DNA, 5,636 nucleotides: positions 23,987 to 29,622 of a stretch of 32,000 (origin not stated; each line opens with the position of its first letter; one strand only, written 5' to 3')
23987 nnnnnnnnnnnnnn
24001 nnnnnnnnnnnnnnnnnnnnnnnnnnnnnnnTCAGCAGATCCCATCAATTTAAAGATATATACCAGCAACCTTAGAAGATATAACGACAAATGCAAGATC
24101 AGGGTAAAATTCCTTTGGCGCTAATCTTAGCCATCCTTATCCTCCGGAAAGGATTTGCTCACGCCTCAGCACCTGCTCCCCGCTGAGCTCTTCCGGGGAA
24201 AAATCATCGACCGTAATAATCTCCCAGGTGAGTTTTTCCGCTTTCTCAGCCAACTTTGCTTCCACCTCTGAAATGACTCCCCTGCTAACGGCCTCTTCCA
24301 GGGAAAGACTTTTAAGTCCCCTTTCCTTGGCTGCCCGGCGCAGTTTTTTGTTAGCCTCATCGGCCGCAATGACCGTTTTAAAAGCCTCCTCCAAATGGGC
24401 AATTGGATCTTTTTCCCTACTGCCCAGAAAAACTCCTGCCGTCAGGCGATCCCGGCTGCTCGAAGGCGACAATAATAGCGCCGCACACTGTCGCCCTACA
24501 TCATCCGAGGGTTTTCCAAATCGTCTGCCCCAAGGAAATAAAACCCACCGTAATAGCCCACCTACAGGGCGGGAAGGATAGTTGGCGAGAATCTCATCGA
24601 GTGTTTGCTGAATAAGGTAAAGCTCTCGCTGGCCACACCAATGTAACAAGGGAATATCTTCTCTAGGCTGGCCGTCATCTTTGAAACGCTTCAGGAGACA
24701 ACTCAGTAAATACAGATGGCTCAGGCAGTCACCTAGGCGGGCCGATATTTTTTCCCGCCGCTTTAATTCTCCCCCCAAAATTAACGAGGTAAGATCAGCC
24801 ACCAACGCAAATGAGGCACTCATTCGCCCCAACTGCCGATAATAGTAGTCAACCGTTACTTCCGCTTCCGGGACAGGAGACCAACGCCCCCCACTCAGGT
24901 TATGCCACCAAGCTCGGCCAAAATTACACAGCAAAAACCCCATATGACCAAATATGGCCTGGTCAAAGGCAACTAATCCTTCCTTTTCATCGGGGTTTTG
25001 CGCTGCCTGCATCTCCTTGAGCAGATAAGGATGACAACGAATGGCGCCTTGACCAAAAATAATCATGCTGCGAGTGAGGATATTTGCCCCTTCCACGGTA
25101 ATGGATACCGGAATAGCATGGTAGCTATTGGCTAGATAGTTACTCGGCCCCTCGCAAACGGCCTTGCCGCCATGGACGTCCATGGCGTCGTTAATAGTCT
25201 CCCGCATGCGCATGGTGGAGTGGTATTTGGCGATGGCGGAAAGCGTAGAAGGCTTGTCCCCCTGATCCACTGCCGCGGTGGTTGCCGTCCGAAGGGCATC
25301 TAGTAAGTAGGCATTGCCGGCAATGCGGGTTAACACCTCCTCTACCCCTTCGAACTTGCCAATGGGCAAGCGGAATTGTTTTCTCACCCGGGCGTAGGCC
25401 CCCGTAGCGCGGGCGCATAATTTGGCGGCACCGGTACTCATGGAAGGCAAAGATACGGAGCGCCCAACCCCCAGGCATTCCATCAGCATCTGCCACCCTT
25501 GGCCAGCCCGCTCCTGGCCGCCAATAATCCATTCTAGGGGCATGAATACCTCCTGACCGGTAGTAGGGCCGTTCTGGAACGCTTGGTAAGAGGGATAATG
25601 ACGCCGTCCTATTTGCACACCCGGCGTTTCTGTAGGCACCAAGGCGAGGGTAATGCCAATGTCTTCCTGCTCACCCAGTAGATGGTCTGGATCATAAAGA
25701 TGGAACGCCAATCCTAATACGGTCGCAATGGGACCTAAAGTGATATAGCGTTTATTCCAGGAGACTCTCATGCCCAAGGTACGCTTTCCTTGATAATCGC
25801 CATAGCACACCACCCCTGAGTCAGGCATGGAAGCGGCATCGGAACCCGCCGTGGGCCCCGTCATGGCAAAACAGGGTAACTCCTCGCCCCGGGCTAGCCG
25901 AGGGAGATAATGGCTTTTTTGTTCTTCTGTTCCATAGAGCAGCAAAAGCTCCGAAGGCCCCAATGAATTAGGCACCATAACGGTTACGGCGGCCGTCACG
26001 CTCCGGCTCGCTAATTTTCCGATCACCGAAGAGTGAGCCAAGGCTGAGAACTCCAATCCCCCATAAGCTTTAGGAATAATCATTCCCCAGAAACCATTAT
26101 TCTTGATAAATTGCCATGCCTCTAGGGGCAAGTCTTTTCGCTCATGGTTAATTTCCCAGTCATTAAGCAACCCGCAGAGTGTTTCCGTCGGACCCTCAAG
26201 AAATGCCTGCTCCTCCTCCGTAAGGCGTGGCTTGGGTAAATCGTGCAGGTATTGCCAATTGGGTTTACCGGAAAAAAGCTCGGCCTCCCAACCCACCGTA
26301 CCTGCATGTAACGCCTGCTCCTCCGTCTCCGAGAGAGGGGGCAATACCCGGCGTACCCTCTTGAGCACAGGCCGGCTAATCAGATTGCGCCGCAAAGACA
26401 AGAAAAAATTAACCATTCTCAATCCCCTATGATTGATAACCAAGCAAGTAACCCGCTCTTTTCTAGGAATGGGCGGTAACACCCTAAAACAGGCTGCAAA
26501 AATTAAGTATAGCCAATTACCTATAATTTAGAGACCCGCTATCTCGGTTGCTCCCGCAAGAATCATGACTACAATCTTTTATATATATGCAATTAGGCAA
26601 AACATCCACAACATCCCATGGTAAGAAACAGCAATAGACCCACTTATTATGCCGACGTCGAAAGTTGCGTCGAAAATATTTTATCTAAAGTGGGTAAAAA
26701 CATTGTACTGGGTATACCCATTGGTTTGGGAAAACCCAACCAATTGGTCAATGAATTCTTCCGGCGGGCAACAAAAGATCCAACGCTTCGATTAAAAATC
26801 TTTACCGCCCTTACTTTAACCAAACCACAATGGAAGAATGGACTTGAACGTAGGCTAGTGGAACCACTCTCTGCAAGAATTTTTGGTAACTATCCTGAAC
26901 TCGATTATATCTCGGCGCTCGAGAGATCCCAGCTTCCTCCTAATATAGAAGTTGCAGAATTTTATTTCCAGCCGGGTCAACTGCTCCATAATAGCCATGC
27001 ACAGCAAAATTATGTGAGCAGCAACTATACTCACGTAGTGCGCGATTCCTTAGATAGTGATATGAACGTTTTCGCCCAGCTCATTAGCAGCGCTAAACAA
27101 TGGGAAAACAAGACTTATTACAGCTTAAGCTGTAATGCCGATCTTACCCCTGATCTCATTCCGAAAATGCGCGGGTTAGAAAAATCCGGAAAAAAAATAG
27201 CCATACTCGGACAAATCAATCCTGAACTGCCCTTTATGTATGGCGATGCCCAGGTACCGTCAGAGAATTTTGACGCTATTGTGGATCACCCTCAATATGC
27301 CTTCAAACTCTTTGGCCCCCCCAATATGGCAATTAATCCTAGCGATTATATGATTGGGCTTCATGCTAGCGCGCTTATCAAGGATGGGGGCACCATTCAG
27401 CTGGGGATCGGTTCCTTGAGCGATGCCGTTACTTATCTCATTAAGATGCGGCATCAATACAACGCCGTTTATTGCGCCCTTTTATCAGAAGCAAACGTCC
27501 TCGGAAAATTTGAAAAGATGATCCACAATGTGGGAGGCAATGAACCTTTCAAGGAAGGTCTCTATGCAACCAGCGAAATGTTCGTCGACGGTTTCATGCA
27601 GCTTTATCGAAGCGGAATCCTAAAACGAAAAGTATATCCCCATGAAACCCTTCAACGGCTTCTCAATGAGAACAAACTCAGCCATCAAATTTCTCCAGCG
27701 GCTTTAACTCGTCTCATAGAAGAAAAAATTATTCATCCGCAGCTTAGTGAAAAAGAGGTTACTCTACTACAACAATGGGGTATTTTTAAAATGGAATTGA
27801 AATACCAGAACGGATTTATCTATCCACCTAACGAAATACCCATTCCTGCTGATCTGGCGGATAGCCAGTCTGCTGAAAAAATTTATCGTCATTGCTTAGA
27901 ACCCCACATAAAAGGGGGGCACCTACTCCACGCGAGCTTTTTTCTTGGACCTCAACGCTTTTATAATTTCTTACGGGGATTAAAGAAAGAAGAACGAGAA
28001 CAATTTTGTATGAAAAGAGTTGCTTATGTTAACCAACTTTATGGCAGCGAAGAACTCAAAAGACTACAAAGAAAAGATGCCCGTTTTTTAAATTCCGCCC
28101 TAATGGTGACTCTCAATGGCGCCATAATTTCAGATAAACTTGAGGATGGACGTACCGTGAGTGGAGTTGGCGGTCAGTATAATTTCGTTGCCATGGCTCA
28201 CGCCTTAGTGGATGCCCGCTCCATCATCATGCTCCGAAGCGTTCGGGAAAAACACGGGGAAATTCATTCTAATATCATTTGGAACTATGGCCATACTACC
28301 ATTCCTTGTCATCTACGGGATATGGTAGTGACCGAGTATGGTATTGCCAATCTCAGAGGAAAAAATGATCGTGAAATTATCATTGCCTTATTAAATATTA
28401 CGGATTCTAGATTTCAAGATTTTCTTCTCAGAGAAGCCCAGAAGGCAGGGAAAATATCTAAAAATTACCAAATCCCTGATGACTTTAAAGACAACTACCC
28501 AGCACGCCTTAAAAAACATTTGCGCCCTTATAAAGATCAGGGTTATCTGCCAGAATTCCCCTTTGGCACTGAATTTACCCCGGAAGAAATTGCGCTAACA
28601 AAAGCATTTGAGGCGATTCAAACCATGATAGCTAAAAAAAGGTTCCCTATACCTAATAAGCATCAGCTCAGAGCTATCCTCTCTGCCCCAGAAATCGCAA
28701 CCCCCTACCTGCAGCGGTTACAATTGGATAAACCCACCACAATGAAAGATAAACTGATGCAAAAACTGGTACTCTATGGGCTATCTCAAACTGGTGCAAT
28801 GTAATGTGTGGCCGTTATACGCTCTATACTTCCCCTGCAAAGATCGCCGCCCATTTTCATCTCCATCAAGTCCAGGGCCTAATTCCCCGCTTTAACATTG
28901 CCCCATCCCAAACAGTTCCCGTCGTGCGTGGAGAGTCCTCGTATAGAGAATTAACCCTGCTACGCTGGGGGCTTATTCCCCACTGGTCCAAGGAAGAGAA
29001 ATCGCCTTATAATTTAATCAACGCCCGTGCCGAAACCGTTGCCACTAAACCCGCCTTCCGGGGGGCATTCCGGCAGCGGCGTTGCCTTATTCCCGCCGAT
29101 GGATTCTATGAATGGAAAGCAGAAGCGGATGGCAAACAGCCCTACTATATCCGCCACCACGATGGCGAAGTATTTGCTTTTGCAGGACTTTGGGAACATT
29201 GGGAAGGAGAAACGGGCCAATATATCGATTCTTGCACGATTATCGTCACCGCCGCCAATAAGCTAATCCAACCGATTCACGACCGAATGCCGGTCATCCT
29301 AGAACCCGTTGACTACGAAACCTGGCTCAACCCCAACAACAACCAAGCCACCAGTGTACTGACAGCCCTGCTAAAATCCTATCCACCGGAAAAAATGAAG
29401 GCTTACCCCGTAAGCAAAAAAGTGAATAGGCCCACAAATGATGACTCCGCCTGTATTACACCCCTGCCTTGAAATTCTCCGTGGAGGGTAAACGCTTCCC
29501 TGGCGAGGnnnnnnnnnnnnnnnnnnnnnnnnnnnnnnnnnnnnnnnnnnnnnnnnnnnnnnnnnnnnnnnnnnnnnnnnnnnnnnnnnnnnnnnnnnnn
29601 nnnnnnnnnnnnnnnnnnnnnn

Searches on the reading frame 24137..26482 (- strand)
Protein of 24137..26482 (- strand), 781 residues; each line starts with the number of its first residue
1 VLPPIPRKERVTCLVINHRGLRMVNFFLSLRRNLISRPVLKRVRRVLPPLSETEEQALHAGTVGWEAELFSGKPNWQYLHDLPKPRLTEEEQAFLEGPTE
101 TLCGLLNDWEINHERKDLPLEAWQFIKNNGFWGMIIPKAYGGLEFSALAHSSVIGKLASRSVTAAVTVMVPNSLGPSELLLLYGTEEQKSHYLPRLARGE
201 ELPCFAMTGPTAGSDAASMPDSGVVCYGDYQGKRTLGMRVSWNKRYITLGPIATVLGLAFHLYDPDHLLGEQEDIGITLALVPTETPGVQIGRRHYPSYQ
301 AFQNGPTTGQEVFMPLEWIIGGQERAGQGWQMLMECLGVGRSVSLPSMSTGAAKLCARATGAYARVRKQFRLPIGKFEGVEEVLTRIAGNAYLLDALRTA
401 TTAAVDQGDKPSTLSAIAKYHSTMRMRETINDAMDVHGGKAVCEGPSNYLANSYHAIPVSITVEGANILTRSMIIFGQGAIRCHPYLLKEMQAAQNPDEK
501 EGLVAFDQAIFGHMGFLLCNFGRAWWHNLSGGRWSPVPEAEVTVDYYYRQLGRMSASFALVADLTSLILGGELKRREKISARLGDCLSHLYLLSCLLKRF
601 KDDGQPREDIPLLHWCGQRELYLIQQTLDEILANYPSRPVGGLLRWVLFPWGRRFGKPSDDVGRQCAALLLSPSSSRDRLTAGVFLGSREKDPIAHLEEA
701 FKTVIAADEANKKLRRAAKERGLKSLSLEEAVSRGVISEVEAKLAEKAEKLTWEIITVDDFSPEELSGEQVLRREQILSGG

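Call 10: search_protein_families(library=pfam, proteins=[window:24137-26482:-], max_evalue=0.001)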
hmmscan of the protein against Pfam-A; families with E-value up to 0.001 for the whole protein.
window:24137-26482:- (781 aa): 4 families
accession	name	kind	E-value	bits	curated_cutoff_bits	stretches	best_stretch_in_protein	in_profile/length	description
PF09317.16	ACDH_C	-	8e-110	367.4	25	1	481-761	1-284/284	Acyl-CoA dehydrogenase, C-terminal, bacterial type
PF02771.21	Acyl-CoA_dh_N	-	7.2e-19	68.7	22.9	1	89-200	2-113/113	Acyl-CoA dehydrogenase, N-terminal domain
PF00441.29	Acyl-CoA_dh_1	-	8.8e-17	62.1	22.4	1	327-474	1-145/150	Acyl-CoA dehydrogenase, C-terminal domain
PF02770.24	Acyl-CoA_dh_M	-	1.2e-08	35.4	33.3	1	204-295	1-79/97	Acyl-CoA dehydrogenase, middle domain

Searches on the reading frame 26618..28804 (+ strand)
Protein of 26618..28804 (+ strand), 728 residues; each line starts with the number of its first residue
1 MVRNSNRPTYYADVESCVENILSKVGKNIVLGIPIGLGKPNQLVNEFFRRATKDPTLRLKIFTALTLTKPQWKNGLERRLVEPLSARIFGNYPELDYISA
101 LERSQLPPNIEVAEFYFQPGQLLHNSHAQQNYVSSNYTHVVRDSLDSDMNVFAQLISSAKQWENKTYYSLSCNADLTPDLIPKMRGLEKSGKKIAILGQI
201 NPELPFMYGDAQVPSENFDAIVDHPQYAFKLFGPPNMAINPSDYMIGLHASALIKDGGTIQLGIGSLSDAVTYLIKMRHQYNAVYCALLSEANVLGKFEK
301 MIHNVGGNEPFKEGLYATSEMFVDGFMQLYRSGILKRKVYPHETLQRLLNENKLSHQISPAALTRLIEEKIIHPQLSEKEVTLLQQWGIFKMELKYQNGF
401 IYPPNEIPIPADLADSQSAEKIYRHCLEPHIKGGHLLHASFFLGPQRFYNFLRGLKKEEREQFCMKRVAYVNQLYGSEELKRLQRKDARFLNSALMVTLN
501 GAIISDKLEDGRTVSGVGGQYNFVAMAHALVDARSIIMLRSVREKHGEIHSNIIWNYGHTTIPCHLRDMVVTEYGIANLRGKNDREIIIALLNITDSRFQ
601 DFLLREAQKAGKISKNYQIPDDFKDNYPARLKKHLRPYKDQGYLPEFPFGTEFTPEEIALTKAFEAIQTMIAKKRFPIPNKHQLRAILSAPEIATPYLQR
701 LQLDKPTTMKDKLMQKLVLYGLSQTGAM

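Call 10: search_protein_families(library=pfam, proteins=[window:26618-28804:+], max_evalue=0.001)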
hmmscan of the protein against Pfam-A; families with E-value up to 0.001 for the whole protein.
window:26618-28804:+ (728 aa): 1 family
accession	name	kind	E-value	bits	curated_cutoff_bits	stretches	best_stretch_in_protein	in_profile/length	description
PF13336.12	AcetylCoA_hyd_C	-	1.3e-41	142.5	23.7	1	444-607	1-154/154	Acetyl-CoA hydrolase/transferase C-terminal domain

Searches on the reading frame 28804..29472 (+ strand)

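Call 56: search_protein_families(library=pfam, proteins=[window:28804-29472:+], max_evalue=0.001)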
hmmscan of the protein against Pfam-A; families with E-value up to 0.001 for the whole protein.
window:28804-29472:+ (222 aa): 1 family
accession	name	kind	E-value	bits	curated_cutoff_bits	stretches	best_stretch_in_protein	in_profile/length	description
PF02586.19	SRAP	-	2e-82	276.3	27.1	1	1-209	1-213/214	SOS response associated peptidase (SRAP)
